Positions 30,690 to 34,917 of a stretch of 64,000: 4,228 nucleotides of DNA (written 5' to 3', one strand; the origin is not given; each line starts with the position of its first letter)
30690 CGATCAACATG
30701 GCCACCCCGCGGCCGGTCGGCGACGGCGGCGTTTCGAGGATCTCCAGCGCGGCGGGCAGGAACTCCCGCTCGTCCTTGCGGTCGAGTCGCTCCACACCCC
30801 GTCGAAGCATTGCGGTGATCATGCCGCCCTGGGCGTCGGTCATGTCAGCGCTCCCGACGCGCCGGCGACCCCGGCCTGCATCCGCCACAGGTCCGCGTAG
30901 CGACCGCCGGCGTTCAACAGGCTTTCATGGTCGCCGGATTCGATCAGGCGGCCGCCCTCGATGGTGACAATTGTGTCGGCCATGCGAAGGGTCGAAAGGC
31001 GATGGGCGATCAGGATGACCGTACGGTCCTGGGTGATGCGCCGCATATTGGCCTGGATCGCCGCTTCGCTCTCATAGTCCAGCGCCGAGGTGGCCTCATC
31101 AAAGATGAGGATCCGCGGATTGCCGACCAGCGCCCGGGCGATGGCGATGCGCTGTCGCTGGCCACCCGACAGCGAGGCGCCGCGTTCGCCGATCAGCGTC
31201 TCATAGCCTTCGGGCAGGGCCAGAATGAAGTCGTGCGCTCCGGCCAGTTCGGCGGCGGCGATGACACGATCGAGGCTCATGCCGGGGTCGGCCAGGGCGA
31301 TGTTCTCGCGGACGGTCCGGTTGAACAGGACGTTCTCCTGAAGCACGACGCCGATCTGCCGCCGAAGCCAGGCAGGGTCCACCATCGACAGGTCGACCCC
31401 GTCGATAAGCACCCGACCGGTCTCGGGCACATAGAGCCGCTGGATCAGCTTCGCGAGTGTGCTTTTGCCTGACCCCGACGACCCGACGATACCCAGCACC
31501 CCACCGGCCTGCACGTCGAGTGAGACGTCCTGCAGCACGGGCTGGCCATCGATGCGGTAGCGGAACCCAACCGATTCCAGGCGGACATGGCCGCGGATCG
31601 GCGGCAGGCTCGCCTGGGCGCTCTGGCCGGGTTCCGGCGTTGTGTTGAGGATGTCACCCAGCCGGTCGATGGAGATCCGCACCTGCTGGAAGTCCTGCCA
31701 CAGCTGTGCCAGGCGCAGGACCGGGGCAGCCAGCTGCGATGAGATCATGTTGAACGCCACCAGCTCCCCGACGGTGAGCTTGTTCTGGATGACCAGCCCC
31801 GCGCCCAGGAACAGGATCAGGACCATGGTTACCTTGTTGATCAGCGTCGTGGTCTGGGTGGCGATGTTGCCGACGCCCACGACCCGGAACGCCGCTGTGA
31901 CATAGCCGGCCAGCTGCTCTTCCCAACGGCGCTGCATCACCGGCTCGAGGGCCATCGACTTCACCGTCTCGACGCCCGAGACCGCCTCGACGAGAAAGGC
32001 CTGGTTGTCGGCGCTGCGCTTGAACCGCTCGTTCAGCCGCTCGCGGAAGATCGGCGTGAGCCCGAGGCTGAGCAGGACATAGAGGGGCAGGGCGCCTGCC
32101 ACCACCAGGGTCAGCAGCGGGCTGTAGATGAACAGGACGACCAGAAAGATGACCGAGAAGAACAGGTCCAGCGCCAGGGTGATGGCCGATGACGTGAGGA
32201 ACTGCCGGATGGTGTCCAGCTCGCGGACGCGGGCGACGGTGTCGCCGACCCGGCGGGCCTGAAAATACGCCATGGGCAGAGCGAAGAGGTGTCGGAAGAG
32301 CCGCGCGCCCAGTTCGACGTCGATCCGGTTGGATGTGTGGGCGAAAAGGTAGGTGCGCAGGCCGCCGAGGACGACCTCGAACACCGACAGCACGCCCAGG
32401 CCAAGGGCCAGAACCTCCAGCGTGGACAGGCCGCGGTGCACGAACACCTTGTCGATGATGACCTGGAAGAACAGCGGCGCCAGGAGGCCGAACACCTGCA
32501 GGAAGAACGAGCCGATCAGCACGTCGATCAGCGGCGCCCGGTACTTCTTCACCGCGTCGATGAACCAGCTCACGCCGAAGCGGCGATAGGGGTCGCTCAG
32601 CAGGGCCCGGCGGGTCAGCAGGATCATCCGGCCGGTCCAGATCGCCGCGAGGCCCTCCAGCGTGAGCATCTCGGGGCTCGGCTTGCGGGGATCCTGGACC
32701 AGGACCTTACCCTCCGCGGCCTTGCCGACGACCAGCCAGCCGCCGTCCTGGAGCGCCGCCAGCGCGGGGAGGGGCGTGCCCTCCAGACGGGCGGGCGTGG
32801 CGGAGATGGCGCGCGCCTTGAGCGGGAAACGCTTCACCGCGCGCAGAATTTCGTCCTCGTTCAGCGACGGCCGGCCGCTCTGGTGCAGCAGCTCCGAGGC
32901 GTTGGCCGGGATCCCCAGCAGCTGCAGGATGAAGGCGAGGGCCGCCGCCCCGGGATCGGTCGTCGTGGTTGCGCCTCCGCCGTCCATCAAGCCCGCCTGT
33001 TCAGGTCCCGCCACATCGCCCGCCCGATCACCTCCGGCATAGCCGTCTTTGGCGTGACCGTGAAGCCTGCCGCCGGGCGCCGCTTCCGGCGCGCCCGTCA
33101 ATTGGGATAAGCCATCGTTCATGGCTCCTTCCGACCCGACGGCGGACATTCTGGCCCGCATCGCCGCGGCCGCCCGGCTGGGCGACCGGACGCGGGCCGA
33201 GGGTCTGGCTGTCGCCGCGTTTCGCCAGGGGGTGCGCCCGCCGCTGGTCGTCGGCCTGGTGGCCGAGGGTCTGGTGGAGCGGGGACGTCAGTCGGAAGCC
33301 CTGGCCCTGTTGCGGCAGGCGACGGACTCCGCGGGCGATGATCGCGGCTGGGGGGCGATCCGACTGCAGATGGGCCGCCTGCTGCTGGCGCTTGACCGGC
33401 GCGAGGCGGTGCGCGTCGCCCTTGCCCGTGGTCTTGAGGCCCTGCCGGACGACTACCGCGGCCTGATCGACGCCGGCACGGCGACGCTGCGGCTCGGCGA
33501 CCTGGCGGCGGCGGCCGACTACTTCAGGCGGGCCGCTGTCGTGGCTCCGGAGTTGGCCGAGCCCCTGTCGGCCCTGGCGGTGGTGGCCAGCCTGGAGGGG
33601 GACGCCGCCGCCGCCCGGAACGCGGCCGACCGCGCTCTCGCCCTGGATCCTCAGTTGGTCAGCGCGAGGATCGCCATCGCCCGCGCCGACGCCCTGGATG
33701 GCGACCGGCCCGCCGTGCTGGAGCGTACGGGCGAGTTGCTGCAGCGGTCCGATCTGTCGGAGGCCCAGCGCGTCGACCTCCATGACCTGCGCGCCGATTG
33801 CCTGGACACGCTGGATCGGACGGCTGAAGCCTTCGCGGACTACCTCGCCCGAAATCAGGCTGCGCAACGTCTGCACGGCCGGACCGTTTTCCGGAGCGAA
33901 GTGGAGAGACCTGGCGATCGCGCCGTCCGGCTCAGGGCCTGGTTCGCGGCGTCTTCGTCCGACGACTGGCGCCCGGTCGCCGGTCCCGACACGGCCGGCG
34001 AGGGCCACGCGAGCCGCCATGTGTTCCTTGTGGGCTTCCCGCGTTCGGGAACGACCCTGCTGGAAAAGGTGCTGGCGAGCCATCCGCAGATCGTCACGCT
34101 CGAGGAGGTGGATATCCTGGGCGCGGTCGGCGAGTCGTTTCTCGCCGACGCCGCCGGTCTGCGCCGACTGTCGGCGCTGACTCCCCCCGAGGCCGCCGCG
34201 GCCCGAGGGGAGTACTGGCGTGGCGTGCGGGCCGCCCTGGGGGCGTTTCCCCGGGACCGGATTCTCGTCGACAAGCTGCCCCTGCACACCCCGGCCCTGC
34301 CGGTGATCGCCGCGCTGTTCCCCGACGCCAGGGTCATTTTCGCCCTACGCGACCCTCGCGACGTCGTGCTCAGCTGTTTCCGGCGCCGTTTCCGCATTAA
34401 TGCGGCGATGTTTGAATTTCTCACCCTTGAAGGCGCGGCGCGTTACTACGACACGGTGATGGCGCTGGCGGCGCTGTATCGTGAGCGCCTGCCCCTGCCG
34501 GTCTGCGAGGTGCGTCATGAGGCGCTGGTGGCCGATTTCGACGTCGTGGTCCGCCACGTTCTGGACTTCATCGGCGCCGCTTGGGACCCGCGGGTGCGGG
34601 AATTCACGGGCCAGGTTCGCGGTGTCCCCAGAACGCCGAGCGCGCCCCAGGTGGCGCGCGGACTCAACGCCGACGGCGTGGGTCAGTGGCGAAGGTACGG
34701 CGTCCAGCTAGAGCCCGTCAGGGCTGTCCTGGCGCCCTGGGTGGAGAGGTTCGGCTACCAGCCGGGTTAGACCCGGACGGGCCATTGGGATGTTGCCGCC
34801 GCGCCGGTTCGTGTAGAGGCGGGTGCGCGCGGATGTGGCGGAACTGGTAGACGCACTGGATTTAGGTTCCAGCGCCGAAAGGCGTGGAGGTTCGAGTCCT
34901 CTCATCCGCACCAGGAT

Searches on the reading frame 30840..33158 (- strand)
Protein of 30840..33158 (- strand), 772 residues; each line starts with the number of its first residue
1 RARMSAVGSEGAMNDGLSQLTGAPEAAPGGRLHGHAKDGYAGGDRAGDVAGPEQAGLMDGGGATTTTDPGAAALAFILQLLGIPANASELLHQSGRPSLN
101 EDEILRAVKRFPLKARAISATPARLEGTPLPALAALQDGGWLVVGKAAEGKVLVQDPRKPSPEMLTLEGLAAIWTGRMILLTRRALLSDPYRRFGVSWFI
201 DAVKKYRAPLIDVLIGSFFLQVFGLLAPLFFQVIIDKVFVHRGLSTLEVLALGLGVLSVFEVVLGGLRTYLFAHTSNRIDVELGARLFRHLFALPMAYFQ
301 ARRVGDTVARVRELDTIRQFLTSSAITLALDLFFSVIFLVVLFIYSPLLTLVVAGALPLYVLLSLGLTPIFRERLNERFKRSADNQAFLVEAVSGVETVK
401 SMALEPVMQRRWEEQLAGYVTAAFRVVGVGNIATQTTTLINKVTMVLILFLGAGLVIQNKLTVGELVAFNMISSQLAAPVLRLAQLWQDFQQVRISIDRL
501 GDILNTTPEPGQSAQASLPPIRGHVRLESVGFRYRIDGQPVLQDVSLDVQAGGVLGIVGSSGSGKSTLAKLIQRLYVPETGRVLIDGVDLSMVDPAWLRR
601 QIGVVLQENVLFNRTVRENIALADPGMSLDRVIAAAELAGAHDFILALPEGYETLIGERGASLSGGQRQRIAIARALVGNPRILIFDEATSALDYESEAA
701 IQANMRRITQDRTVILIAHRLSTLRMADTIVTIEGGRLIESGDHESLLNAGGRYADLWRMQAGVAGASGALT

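Call 78: search_protein_families(library=pfam, proteins=[window:30840-33158:-], max_evalue=0.00001)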
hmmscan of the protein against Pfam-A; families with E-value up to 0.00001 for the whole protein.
window:30840-33158:- (772 aa): 3 families
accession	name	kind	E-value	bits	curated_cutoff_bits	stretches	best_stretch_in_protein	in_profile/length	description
PF00664.28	ABC_membrane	-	2.7e-57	195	28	1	213-480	4-274/274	ABC transporter transmembrane region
PF00005.33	ABC_tran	-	2.6e-34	119.2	25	1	542-691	1-137/137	ABC transporter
PF03412.21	Peptidase_C39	-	1.9e-13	50.9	22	1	66-184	10-131/133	Peptidase C39 family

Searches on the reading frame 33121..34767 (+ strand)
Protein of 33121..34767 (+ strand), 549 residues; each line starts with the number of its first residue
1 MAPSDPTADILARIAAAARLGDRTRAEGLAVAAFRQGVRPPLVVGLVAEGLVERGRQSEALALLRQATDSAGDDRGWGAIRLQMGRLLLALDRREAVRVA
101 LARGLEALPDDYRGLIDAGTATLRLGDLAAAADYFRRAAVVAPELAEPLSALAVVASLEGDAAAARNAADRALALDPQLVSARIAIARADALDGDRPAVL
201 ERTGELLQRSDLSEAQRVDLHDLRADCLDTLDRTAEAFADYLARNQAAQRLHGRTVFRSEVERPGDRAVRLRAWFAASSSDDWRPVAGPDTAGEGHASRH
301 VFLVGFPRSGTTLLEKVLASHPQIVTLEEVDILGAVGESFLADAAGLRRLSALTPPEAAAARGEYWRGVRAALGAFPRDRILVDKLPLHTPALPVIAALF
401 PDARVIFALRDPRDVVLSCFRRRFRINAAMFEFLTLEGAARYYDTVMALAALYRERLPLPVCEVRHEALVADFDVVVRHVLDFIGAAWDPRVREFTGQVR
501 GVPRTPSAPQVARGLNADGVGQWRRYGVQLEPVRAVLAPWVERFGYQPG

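Call 9: search_protein_families(library=ncbifam, proteins=[window:33121-34767:+], max_evalue=0.00001)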
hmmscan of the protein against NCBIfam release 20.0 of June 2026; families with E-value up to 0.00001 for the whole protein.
window:33121-34767:+ (549 aa): 2 families
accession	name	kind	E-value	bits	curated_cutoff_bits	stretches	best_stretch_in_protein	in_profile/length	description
TIGR02917.1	PEP_TPR_lipo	equivalog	4.2e-08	31.5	312.2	0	115-187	366-438/899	XrtA/PEP-CTERM system TPR-repeat protein PrsT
NF052394.1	NodProtNoeE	equivalog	4.3e-08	32.3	500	1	299-416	9-134/387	nodulation protein NoeE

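Call 78: search_protein_families(library=pfam, proteins=[window:33121-34767:+], max_evalue=0.00001)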
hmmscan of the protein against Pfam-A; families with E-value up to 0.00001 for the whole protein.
window:33121-34767:+ (549 aa): 2 families
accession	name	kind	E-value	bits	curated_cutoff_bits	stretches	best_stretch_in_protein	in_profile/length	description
PF13469.12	Sulfotransfer_3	-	5.6e-34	118.7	27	1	301-490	2-216/216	Sulfotransferase family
PF00685.33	Sulfotransfer_1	-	9.9e-10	38.7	22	1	299-487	2-182/255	Sulfotransferase domain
